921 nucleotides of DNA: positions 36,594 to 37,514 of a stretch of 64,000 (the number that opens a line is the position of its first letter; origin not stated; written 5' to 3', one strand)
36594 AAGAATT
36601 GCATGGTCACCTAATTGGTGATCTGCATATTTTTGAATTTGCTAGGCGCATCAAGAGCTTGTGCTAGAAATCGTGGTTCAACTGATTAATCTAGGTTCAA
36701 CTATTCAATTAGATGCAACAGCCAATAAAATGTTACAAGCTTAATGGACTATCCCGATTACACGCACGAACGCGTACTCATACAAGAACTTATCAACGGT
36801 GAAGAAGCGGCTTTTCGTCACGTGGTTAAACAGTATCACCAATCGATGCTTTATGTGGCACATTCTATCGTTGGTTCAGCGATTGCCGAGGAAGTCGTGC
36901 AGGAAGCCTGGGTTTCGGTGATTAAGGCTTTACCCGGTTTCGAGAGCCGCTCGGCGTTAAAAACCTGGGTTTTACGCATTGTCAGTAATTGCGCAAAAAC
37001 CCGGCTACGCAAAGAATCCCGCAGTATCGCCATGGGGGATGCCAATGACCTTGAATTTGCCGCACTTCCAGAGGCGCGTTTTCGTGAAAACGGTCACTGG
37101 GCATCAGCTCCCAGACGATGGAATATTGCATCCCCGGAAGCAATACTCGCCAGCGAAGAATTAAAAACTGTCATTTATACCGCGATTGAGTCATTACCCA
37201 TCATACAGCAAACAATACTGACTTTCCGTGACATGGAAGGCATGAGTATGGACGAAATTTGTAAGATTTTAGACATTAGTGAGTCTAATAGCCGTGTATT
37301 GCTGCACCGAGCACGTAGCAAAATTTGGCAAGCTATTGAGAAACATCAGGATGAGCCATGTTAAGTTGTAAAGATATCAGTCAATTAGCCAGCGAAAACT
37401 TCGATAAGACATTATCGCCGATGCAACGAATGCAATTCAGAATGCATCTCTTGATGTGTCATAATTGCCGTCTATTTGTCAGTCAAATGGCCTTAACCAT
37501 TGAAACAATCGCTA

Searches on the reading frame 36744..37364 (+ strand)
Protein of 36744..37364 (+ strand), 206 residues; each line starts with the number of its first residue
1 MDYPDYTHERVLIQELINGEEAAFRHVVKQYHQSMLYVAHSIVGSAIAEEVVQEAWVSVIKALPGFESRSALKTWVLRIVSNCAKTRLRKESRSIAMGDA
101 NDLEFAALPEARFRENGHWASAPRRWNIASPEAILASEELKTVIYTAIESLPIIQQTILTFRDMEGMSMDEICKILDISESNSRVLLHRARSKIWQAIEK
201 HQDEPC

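Call 7: search_protein_families(library=ncbifam, proteins=[window:36744-37364:+], max_evalue=0.00001)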
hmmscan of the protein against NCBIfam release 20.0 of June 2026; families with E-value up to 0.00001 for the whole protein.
window:36744-37364:+ (206 aa): 66 families (the best 25 are shown)
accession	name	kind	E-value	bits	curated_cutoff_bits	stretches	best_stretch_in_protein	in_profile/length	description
NF008888.0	PRK11922.1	equivalog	9.9e-34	117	204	1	7-201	15-199/231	RNA polymerase sigma factor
TIGR02943.1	Sig70_famx1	hypoth_equivalog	1e-29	103.7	162.2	1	30-200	10-181/188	RNA polymerase sigma-70 factor, TIGR02943 family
NF009184.0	PRK12532.1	equivalog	8.4e-29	100.8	276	1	44-200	29-186/195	RNA polymerase sigma factor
NF009196.0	PRK12544.1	equivalog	2e-27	96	287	1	28-200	24-198/208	RNA polymerase factor sigma-70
NF008892.0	PRK11924.2-1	equivalog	4.3e-27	95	291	1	27-198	21-193/203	RNA polymerase sigma factor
NF009173.0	PRK12520.1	equivalog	1.2e-25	90.4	255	1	35-199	16-180/191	RNA polymerase sigma factor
TIGR02939.1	RpoE_Sigma70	equivalog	1.3e-25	90.6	236.15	1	9-197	7-185/190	RNA polymerase sigma factor RpoE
NF009182.0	PRK12530.1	subfamily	5e-25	88.1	264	1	31-201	18-187/193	RNA polymerase sigma factor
TIGR02937.1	sigma70-ECF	superfamily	1.9e-24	86.2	42.9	1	23-196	2-163/165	sigma-70 family RNA polymerase sigma factor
NF058625.1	sigma_PG0214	equivalog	1.7e-23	83.1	130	1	130-203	93-166/170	GFO_1088 family ECF-type sigma factor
NF007223.0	PRK09641.1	equivalog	2.3e-21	76.5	209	1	12-198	8-184/187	RNA polymerase sigma factor SigW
NF009166.1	PRK12513.1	equivalog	4.1e-21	75.6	206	1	10-200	10-188/193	RNA polymerase sigma factor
NF006089.0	PRK08241.1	subfamily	9.9e-21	74.2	240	1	16-201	16-207/343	RNA polymerase subunit sigma-70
NF004113.0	PRK05602.1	equivalog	6.9e-20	71.5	208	1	7-103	30-127/211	RNA polymerase sigma factor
NF007225.0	PRK09643.1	equivalog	2.1e-19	70.1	190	1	10-202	15-186/204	RNA polymerase sigma factor SigM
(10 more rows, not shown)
